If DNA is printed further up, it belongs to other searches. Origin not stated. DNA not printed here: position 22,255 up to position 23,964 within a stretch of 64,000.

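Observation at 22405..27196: All three cytochromes share one c7-like trihaem building block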

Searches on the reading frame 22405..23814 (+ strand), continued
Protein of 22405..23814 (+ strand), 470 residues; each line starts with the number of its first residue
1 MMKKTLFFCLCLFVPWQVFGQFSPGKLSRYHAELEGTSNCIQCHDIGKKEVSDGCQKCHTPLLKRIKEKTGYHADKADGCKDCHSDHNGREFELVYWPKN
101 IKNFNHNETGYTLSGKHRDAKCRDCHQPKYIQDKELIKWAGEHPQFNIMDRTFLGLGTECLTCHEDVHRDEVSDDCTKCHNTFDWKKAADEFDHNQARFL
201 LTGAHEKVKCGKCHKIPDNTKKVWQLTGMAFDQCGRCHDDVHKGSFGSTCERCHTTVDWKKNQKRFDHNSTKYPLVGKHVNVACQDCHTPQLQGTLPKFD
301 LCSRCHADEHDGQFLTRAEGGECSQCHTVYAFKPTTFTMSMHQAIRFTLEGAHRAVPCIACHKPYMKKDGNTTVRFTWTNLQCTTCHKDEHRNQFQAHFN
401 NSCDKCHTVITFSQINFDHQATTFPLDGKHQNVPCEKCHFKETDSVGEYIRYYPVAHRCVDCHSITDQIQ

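Call 25: predict_structure(alignment_id=A1)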
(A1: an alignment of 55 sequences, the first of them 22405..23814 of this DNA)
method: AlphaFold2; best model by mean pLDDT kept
length: 470 residues; sequences in the alignment: 55
mean_pLDDT: 79.4   pTM: 0.44
mean pLDDT of the five models: 79.4, 76.3, 76.0, 66.6, 63.6
residues with pLDDT >= 90: 64; 70-90: 323; 50-70: 76; < 50: 7
segments of 3 or more residues with pLDDT < 50: none
pLDDT, mean of each block of 10 residues (from residue 1): 75 65 54 71 71 77 90 83 63 70 87 88 90 92 85 88 80 73 68 70 82 64 55 77 74 80 78 89 85 78 89 88 89 77 85 88 91 90 87 85 82 75 81 84 92 76 71
secondary structure, 60 per line:
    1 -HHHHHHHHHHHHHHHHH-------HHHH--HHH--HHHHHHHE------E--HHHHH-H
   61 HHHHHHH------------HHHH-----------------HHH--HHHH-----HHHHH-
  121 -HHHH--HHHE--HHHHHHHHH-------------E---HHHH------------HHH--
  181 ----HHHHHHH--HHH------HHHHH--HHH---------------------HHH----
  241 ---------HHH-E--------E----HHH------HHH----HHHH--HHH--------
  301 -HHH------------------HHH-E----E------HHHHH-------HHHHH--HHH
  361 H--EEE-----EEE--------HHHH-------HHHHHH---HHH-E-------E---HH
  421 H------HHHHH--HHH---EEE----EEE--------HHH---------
elements in order: H2-18 H26-29 H37-43 H54-58 H60-67 H80-83 H106-109 H115-119 H122-125 H134-142 H160-163 H185-191 H203-207 H284-287 H339-343 H351-355 H358-361 E364-366 E372-374 H383-386 H394-399 H428-432 E441-443 E448-450

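Call 28: fold_search(model_id=the predicted structure, library=pdb)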
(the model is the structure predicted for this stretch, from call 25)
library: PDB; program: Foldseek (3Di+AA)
matches with E <= 10: 7; with E <= 0.001: 0
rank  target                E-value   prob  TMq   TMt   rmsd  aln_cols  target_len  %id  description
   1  1m1r                  9.0e-01  0.25  0.10  0.37   4.1        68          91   32  Reduced p222 crystal structure of the tetraheme cytochrome c of Shewanella oneidensis MR1 (released 2002-08-14)
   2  1m1q                  1.1e+00  0.21  0.10  0.37   4.2        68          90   32  P222 oxidized structure of the tetraheme cytochrome c from Shewanella oneidensis MR1 (released 2002-08-14)
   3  1m1p_E                1.4e+00  0.20  0.10  0.39   4.5        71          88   32  P21 crystal structure of the tetraheme cytochrome c3 from Shewanella oneidensis MR1 (released 2002-08-14)
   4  4gdx_B                3.2e+00  0.02  0.04  0.08  13.6       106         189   12  Crystal Structure of Human Gamma-Glutamyl Transpeptidase--Glutamate complex (released 2013-09-25)
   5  2z34_C                7.0e+00  0.07  0.04  0.43   4.3        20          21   20  Crystal structure of SpCia1/Asf1 complex with Hip1 (released 2008-03-11)
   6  9nri_BV               7.0e+00  0.04  0.03  0.20   4.0        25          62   32  Methanosarcina acetivorans 50S subunit obtained from acetate-grown cells (released 2025-09-24)
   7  6nkl_D                9.3e+00  0.04  0.04  0.18   7.1        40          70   18  2.2 A resolution structure of VapBC-1 from nontypeable Haemophilus influenzae (released 2019-04-10)

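Call 46: find_related_loci(query=A5, collection=genome_contigs, flank=9000)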
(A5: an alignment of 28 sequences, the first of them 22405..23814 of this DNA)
Query A5 (470 aa) in genome_contigs; peptide patterns used: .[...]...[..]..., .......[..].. (x = any residue, [..] = any of these).
599 stretches matched a pattern (row limit reached: there are more); 561 encode a relative of the query (tblastn E <= 1e-3); the best 80 are kept; 80 distinct loci.
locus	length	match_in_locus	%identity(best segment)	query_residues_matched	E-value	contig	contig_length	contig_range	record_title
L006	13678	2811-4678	81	2-470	0e+0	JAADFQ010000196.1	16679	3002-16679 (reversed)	MAG: FCB group bacterium isolate M_MaxBin.049 contig-127_5221, whole genome shotgun sequence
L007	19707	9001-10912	75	2-470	0e+0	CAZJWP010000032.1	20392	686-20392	MAG TPA_asm: uncultured bacterium isolate binchicken_co275_203 genome assembly, contig: NODE_3395_length_20392_cov_20.08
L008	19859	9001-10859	61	18-470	0e+0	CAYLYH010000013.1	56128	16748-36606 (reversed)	MAG TPA_asm: uncultured bacterium isolate SRP077602_co11_399 genome assembly, contig: NODE_350_length_56128_cov_13.63957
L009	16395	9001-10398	57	6-470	0e+0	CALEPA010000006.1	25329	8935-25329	MAG TPA_asm: uncultured Candidatus Marinimicrobia bacterium isolate DRR093005_bin.25_CONCOCT_v1.1_MAG genome assembly, c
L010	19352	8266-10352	58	4-470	0e+0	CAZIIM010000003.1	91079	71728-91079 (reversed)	MAG TPA_asm: uncultured bacterium isolate binchicken_co253_63 genome assembly, contig: NODE_53_length_91079_cov_41.16636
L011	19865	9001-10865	56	7-470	0e+0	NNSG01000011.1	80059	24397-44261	MAG: Candidatus Marinimicrobia bacterium 408169 11, whole genome shotgun sequence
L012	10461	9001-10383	56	7-466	0e+0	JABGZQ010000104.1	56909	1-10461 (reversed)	MAG: Candidatus Neomarinimicrobiota bacterium isolate SI036_bin36 k141_1264774, whole genome shotgun sequence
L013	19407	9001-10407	56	1-466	0e+0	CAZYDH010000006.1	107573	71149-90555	MAG TPA_asm: uncultured bacterium isolate SRP077602_co7_146 genome assembly, contig: NODE_518_length_107573_cov_62.81721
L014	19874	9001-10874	56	6-470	0e+0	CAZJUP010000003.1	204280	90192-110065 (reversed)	MAG TPA_asm: uncultured bacterium isolate SRP167671_co2_104 genome assembly, contig: NODE_43_length_204280_cov_118.86104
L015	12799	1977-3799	58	6-467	0e+0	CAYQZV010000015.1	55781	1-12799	MAG TPA_asm: uncultured bacterium isolate SRP167671_co2_176 genome assembly, contig: NODE_731_length_55781_cov_25.993271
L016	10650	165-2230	56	1-470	0e+0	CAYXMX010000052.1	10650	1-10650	MAG TPA_asm: uncultured bacterium isolate binchicken_co275_144 genome assembly, contig: NODE_9809_length_10650_cov_40.18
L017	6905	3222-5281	57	2-470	0e+0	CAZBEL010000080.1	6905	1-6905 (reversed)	MAG TPA_asm: uncultured bacterium isolate SRP216583_co1_89 genome assembly, contig: NODE_11384_length_6905_cov_10.587737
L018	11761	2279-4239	56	1-470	0e+0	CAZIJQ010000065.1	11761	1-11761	MAG TPA_asm: uncultured bacterium isolate SRP200020_co6_38 genome assembly, contig: NODE_3739_length_11761_cov_53.293183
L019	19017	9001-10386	55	6-470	0e+0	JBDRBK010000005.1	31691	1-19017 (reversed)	MAG: Candidatus Neomarinimicrobiota bacterium isolate MEGAHIT-group-1.118 k141_5306295, whole genome shotgun sequence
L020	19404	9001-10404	56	1-470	9e-178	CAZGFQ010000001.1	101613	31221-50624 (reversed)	MAG TPA_asm: uncultured bacterium isolate SRP200020_co2_109 genome assembly, contig: NODE_182_length_101613_cov_212.9156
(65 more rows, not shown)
